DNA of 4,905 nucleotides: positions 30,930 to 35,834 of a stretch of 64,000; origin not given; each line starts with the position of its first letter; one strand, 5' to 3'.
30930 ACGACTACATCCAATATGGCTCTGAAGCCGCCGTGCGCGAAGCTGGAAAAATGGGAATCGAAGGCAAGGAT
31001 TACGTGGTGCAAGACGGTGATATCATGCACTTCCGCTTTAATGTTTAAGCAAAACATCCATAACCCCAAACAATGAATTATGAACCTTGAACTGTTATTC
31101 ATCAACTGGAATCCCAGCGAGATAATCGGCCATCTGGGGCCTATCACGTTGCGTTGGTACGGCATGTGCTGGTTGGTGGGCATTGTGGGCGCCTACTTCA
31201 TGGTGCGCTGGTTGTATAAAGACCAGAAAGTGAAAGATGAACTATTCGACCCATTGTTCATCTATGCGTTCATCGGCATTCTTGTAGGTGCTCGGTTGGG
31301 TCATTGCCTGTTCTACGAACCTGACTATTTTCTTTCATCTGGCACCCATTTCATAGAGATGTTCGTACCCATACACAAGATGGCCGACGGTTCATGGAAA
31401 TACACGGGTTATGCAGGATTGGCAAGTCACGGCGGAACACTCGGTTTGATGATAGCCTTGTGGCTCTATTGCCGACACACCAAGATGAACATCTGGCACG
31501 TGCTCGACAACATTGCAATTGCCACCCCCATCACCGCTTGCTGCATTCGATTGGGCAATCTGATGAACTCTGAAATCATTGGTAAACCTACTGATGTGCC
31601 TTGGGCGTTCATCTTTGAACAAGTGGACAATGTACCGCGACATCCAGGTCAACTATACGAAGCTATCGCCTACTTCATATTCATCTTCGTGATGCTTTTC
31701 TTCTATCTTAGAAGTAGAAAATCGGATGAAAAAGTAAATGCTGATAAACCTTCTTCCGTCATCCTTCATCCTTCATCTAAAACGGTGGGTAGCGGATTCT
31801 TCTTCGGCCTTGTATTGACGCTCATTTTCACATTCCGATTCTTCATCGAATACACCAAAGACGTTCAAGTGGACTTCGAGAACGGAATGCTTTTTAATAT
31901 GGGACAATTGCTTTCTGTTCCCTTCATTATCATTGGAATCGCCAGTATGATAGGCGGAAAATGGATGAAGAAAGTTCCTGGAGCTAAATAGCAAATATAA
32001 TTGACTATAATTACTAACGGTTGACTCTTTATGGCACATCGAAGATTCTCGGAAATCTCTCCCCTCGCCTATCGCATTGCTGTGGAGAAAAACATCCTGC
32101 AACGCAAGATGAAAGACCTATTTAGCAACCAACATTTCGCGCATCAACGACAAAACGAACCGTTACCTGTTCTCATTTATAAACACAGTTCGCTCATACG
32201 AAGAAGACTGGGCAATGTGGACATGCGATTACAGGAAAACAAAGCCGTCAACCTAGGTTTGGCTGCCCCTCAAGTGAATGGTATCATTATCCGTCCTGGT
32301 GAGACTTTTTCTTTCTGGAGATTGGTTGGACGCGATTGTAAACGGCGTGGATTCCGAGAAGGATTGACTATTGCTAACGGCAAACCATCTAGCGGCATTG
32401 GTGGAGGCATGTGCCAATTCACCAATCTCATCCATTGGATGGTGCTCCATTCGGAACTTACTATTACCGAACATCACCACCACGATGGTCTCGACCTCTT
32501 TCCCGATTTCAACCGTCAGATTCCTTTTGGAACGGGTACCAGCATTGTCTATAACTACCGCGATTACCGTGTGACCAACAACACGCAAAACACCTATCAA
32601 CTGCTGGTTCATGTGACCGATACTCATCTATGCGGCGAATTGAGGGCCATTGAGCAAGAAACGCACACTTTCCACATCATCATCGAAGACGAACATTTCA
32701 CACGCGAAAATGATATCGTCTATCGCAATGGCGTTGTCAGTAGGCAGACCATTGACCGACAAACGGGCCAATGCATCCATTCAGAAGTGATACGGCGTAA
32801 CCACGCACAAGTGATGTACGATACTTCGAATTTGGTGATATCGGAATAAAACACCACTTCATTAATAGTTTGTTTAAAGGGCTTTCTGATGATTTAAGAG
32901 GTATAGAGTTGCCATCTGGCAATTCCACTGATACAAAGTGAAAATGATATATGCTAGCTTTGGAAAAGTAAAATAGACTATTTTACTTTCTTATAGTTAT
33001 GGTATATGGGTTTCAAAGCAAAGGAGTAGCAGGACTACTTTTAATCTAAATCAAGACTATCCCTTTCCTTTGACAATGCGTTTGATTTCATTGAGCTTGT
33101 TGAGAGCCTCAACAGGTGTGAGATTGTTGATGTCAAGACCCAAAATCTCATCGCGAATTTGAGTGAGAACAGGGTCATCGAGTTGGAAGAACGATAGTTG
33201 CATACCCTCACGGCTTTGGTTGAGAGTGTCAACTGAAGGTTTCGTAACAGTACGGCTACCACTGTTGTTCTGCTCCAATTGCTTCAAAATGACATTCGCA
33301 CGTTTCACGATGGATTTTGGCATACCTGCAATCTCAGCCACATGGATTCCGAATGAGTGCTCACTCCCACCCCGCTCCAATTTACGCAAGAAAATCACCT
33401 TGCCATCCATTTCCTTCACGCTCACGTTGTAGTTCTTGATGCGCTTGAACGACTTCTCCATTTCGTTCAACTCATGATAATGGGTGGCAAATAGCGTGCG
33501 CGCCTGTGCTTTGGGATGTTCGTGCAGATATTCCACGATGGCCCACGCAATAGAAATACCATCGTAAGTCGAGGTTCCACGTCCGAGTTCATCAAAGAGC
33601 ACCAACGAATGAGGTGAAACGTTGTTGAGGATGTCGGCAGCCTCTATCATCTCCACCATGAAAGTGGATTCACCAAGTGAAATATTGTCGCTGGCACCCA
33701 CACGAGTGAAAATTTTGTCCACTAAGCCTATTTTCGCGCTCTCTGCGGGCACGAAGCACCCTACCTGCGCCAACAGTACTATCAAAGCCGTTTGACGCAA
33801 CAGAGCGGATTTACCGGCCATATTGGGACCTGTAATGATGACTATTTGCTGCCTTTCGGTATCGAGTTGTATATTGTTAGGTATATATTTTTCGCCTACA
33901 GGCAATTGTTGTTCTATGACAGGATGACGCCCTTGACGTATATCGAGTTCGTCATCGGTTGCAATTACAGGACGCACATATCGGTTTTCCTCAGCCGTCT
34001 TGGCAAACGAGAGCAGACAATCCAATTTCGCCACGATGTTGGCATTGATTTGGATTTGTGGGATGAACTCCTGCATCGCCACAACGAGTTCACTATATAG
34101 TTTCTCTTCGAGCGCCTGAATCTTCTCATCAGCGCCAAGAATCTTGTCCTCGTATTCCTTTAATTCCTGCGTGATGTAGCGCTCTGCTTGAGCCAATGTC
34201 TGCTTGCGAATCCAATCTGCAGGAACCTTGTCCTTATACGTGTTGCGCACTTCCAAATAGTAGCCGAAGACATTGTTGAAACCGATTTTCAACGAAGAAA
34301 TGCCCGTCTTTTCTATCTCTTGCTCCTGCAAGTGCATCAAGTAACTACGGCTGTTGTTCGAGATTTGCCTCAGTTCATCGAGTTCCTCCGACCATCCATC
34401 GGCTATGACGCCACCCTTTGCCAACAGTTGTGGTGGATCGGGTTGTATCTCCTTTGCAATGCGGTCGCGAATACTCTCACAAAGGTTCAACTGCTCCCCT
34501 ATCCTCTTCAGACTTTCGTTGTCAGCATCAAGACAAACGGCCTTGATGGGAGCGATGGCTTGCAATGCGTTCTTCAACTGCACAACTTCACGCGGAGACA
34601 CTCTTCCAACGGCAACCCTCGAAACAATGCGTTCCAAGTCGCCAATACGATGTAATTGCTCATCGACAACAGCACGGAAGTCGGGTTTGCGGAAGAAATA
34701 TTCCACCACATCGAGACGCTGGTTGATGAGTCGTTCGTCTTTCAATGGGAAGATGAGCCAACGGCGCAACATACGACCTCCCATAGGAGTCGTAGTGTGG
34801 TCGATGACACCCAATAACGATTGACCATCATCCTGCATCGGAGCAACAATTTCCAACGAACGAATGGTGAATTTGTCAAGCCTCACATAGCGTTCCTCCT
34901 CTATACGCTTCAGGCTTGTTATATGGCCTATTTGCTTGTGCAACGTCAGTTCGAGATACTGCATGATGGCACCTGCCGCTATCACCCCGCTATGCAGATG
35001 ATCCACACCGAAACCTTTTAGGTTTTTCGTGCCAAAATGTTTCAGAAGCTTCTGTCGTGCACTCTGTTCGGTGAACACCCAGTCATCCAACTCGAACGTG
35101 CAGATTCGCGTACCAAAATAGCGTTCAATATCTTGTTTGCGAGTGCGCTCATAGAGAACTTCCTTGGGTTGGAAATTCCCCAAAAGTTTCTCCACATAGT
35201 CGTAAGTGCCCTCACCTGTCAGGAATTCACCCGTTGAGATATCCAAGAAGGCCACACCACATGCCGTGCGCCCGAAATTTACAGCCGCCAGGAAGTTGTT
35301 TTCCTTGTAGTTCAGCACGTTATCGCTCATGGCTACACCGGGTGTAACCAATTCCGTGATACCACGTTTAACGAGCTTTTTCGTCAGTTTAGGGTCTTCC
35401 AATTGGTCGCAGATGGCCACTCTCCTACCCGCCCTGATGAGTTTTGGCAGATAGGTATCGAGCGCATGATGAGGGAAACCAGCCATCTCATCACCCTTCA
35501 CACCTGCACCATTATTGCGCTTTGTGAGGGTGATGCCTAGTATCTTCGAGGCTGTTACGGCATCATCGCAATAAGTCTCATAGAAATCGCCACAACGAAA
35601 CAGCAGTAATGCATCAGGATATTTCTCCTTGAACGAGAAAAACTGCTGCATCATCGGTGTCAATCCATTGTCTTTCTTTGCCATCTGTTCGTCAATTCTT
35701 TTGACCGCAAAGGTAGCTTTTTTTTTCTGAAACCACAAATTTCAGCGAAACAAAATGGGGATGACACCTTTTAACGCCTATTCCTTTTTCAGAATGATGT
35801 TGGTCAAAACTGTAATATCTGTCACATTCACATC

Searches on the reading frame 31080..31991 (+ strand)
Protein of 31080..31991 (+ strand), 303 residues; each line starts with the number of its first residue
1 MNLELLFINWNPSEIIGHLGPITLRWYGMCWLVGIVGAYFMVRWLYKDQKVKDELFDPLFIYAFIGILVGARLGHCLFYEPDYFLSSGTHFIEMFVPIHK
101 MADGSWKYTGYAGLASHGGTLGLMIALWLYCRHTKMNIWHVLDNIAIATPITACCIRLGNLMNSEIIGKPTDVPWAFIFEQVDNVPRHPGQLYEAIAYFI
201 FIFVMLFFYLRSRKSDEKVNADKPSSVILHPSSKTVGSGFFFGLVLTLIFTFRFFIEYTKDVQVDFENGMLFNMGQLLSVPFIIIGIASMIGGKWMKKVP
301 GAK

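Call 40: search_protein_families(library=pfam, proteins=[window:31080-31991:+], max_evalue=0.00001)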
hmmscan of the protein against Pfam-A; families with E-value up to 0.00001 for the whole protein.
window:31080-31991:+ (303 aa): 1 family
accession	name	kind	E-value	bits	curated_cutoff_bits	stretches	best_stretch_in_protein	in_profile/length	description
PF01790.23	LGT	-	1.9e-57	194.8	24.9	1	16-291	3-239/240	Prolipoprotein diacylglyceryl transferase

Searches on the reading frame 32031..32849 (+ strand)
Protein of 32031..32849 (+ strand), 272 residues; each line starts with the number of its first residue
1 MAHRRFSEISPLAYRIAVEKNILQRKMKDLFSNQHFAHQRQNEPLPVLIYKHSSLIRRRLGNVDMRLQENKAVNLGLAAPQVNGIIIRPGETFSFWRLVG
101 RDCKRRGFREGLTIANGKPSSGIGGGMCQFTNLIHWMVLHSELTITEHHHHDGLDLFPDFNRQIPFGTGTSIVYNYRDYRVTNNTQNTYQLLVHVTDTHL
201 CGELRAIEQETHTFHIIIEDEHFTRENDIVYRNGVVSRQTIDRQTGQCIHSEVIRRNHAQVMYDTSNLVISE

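Call 40: search_protein_families(library=pfam, proteins=[window:32031-32849:+], max_evalue=0.00001)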
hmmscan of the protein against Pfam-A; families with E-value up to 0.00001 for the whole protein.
window:32031-32849:+ (272 aa): 1 family
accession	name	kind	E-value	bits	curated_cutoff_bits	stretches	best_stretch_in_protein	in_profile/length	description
PF04294.18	VanW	-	1.2e-36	125.6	27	1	70-204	1-129/130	VanW like protein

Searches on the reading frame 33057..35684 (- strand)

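Call 40: search_protein_families(library=pfam, proteins=[window:33057-35684:-], max_evalue=0.00001)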
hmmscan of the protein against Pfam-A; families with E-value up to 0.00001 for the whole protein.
window:33057-35684:- (875 aa): 5 families
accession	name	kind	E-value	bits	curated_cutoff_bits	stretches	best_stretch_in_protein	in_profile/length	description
PF00488.27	MutS_V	-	3.9e-82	275.2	30.2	1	615-804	1-188/188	MutS domain V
PF05192.23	MutS_III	-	5e-49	167.7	34.1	1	273-561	2-194/194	MutS domain III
PF01624.25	MutS_I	-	1.3e-39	135.3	20.6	1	9-121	1-112/113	MutS domain I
PF05190.23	MutS_IV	-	7.7e-28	97.1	22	1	431-520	2-91/92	MutS family domain IV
PF05188.22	MutS_II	-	2.8e-22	80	25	1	130-255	1-132/133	MutS domain II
